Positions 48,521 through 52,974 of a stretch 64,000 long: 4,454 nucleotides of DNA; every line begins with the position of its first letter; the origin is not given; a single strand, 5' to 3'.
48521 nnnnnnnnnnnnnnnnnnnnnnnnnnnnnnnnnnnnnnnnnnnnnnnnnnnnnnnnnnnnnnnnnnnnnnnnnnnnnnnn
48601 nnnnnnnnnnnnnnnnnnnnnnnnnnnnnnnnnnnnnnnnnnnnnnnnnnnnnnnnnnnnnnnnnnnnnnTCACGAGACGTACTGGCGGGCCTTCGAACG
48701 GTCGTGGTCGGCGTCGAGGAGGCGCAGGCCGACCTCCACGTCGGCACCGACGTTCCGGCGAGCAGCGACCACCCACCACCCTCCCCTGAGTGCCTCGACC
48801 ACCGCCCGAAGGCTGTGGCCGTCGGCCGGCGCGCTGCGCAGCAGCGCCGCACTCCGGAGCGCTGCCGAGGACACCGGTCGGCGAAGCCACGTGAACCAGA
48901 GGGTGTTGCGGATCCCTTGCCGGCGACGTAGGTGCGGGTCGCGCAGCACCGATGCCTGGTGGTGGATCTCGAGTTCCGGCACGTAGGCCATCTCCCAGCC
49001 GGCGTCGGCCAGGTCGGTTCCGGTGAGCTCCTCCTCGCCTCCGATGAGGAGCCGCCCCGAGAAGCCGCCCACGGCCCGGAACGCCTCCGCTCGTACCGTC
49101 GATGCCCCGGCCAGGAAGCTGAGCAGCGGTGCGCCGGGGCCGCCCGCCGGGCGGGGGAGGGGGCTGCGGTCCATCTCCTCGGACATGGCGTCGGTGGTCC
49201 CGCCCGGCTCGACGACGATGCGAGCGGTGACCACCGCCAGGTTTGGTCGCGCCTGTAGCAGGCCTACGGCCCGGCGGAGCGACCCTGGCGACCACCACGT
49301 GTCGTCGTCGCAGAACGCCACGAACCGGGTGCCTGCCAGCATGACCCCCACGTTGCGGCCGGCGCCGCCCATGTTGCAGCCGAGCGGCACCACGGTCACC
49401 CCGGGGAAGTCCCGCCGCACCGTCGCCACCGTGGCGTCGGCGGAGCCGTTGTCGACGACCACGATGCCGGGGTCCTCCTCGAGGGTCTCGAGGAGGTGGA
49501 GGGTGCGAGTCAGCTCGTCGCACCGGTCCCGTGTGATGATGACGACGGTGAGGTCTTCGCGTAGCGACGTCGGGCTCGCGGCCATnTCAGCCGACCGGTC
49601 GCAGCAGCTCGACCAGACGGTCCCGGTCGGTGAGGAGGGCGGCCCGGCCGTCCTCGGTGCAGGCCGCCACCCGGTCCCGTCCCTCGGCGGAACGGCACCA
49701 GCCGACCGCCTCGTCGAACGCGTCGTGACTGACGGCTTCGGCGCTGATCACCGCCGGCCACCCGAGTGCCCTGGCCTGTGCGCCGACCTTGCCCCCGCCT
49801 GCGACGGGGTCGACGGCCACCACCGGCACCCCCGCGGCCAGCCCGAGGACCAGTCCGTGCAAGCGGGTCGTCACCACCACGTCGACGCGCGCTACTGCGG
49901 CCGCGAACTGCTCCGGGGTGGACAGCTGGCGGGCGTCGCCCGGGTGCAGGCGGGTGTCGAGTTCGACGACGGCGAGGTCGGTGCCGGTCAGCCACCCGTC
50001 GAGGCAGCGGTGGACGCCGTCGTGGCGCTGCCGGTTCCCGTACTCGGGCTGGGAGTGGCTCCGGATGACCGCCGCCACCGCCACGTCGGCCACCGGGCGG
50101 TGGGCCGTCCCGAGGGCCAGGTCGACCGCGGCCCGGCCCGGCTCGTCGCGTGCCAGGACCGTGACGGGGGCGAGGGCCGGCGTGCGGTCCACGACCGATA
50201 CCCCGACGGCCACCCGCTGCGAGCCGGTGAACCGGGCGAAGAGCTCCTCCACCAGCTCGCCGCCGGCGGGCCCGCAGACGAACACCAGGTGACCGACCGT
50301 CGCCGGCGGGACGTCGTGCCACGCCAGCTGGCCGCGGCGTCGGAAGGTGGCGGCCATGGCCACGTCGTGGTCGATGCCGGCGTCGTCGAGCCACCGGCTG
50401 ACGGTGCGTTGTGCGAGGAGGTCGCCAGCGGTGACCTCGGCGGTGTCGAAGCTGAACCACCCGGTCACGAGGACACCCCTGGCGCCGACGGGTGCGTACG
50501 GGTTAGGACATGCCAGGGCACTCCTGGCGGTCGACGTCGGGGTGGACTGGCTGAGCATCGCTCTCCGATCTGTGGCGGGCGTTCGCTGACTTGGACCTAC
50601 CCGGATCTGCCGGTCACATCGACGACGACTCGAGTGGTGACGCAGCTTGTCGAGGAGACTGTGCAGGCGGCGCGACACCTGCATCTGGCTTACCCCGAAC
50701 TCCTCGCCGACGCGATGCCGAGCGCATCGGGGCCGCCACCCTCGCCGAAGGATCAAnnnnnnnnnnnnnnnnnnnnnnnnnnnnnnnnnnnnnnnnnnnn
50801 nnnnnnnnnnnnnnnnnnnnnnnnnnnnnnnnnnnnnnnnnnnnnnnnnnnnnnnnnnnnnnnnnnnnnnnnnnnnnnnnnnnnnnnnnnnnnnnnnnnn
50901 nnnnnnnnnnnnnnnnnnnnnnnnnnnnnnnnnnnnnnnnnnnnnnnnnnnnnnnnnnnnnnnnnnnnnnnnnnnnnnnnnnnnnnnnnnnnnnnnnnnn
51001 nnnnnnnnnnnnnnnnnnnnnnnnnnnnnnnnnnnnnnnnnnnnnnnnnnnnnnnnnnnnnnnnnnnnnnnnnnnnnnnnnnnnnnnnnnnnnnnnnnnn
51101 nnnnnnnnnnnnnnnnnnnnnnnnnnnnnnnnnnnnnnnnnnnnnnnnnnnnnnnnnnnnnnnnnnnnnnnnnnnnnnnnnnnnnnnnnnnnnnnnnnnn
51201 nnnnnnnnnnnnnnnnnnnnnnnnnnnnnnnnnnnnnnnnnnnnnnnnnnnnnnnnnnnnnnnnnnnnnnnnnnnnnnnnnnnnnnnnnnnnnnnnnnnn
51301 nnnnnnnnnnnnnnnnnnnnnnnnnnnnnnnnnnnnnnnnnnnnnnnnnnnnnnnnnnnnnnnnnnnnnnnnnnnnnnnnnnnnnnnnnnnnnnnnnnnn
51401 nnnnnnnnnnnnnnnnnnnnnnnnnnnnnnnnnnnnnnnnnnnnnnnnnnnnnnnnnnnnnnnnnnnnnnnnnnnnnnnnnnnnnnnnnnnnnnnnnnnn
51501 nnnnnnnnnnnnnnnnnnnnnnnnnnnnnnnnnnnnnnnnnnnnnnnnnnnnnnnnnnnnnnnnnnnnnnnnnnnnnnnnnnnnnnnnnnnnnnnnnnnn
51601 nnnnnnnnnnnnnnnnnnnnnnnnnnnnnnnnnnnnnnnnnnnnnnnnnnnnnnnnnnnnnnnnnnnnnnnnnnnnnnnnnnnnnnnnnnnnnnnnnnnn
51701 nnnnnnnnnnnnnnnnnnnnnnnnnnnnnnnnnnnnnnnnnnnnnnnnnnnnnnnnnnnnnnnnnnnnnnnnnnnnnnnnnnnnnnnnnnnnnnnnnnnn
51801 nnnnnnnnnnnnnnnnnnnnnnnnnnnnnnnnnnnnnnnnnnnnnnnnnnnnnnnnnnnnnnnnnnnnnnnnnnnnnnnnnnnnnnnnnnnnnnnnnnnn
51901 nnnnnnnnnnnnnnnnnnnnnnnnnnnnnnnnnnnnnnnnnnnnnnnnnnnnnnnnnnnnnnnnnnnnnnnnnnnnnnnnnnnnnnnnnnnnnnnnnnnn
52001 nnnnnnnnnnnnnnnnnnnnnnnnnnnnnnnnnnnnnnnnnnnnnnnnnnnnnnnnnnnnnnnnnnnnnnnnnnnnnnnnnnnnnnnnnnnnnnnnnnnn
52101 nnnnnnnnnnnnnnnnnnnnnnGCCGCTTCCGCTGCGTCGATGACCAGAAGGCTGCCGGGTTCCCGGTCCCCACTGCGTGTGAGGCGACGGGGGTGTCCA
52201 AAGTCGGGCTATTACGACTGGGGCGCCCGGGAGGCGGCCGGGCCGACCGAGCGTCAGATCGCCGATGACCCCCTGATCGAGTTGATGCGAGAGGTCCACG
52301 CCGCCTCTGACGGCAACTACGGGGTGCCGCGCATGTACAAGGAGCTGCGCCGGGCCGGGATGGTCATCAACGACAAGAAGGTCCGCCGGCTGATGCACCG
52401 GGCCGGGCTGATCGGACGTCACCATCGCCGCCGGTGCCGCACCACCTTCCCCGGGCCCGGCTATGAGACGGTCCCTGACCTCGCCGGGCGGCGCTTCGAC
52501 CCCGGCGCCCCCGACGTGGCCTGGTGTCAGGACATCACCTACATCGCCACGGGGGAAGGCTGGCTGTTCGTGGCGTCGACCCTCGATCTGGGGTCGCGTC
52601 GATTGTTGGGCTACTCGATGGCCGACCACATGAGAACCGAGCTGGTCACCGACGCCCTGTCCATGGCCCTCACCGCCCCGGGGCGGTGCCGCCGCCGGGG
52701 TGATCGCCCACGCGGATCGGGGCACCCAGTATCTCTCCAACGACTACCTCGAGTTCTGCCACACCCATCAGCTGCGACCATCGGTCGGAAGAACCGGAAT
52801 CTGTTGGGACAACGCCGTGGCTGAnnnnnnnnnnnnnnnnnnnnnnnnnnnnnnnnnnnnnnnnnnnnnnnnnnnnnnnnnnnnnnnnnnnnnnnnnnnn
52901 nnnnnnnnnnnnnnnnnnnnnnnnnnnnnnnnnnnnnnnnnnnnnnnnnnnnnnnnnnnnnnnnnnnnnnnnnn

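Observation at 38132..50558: Complete ADP-heptose pathway embedded in a 12-kb glycosyltransferase island with carbamoyl- and pyruvyl-transferases in a high-GC Gram-positive-type genome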

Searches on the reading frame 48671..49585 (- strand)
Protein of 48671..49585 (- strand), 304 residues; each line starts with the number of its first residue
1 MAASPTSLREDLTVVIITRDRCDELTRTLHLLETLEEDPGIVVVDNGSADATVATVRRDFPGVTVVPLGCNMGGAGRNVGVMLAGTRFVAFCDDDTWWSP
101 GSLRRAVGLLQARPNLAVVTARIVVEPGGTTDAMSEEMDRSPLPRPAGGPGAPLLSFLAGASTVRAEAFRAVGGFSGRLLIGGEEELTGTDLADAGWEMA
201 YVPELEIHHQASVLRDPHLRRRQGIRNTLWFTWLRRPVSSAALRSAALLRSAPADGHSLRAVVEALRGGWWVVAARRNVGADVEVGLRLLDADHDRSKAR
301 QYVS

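Call 5: search_protein_families(library=pfam, proteins=[window:48671-49585:-], max_evalue=0.01)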
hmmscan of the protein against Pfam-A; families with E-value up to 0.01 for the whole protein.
window:48671-49585:- (304 aa): 4 families
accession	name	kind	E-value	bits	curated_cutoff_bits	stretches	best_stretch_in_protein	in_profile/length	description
PF00535.33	Glycos_transf_2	-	3.6e-19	69.7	23.3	1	13-143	1-136/168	Glycosyl transferase family 2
PF13641.12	Glyco_tranf_2_3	-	3.4e-09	37.5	27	1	12-212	3-214/230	Glycosyltransferase like family 2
PF10111.15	Glyco_tranf_2_2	-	0.00035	20.6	27.3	1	36-123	27-119/276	Glycosyltransferase like family 2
PF13632.12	Glyco_trans_2_3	-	0.0005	20.4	27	1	89-222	2-136/198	Glycosyl transferase family group 2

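Call 34: search_protein_families(library=ncbifam, proteins=[window:48671-49585:-], max_evalue=0.00001)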
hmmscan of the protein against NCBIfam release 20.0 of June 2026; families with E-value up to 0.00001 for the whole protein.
window:48671-49585:- (304 aa): 5 families
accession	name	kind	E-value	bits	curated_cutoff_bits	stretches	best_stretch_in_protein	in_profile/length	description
TIGR03965.1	mycofact_glyco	equivalog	2.5e-25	89.3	280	1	6-223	71-294/467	mycofactocin biosynthesis glycosyltransferase MftF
NF041875.1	EPS_EpsD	equivalog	7.7e-18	65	370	1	12-211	1-208/325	exopolysaccharide biosynthesis glycosyltransferase EpsD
NF038302.1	EPS_HpsE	equivalog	3.4e-07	29.5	300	0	11-124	2-125/307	hormogonium polysaccharide biosynthesis glycosyltransferase HpsE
NF050113.1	gal_furan_GlfT1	equivalog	7.5e-06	25.5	330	0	14-96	3-90/290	galactofuranosyltransferase GlfT1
NF047683.1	TeichurnBiosyTuaG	equivalog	9.1e-06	25.5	400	0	38-120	35-121/252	teichuronic acid biosynthesis protein TuaG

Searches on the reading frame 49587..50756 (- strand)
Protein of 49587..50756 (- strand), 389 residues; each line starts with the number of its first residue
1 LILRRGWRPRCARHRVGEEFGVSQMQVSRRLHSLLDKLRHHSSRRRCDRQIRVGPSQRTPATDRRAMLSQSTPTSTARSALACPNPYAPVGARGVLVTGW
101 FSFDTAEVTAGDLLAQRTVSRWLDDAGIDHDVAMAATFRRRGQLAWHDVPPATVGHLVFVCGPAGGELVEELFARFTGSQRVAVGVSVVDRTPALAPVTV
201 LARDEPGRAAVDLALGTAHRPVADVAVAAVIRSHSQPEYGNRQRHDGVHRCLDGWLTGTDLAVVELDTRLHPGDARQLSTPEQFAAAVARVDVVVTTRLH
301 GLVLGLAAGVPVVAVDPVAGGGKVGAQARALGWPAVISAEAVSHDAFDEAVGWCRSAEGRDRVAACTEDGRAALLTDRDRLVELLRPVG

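Call 5: search_protein_families(library=pfam, proteins=[window:49587-50756:-], max_evalue=0.01)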
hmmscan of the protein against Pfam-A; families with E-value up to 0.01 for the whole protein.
window:49587-50756:- (389 aa): 2 families
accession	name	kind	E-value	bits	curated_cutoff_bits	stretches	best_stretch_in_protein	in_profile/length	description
PF04230.19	PS_pyruv_trans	-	1.6e-09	38.6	25.3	1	279-316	240-277/280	Polysaccharide pyruvyl transferase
PF04545.22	Sigma70_r4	-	0.00026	20.9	24.1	1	15-40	25-50/50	Sigma-70, region 4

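Call 34: search_protein_families(library=ncbifam, proteins=[window:49587-50756:-], max_evalue=0.00001)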
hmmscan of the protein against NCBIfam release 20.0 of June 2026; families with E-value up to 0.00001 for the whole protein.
window:49587-50756:- (389 aa): 1 family
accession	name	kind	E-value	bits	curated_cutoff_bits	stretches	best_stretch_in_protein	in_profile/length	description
TIGR03609.1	S_layer_CsaB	equivalog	3.7e-06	26.5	213.1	1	272-337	233-295/301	polysaccharide pyruvyl transferase CsaB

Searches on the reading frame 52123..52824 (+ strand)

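Call 39: search_protein_families(library=pfam, proteins=[window:52123-52824:+], max_evalue=0.01)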
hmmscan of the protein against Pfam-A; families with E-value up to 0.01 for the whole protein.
window:52123-52824:+ (233 aa): 2 families
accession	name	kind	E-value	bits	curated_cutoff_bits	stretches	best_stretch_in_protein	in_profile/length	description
PF13276.12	HTH_21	-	7.6e-18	64.9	28.1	1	48-104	3-60/60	HTH-like domain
PF00665.32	rve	-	4.2e-10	40.2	32.6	1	130-189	4-65/102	Integrase core domain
